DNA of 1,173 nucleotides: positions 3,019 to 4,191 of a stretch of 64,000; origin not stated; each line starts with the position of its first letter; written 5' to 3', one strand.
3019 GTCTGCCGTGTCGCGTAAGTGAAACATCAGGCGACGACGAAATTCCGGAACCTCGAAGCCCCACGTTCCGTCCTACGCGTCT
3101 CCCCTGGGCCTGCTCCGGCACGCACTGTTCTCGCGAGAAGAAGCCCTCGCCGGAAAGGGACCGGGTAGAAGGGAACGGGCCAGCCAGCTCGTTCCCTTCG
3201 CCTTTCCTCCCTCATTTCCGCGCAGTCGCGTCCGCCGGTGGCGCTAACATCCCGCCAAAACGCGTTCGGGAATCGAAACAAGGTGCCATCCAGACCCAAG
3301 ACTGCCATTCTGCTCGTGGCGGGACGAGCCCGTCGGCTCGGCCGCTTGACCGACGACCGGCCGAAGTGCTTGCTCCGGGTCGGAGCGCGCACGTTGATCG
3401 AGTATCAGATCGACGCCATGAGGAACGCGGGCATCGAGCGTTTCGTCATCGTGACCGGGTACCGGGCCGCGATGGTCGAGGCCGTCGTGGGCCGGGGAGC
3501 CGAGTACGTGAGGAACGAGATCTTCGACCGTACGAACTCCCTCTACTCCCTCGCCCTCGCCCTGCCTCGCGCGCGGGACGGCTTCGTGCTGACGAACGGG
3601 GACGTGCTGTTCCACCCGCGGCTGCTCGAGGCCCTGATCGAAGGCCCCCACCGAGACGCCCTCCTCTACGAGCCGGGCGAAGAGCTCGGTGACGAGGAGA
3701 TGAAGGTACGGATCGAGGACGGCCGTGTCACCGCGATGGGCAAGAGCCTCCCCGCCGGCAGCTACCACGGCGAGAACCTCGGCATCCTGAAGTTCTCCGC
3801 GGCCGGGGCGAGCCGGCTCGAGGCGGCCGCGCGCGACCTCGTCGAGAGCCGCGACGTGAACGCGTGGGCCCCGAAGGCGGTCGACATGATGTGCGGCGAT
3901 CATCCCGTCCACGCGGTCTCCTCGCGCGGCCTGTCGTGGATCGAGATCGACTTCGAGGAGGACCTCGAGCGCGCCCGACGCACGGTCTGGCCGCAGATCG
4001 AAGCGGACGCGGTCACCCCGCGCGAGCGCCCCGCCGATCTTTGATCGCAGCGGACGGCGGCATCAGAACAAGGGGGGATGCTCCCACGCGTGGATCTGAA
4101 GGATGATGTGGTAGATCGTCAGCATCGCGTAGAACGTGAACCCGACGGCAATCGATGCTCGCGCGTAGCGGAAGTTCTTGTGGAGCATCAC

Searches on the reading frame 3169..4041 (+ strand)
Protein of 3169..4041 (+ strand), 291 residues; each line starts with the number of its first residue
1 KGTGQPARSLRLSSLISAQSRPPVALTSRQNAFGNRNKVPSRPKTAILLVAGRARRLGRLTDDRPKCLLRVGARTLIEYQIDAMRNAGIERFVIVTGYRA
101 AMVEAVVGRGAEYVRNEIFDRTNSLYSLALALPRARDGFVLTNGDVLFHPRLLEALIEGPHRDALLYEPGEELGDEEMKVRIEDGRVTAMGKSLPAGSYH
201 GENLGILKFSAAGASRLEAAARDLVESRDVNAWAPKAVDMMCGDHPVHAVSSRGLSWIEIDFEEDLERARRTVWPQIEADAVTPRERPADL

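Call 52: search_protein_families(library=pfam, proteins=[window:3169-4041:+], max_evalue=0.0001)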
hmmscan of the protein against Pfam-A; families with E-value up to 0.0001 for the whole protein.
window:3169-4041:+ (291 aa): 2 families
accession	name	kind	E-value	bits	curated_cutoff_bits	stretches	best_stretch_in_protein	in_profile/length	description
PF12804.13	NTP_transf_3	-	1.9e-17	64.3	27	1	46-159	1-110/160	MobA-like NTP transferase domain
PF00483.29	NTP_transferase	-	2.4e-08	34.3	21.2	1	46-117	2-76/245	Nucleotidyl transferase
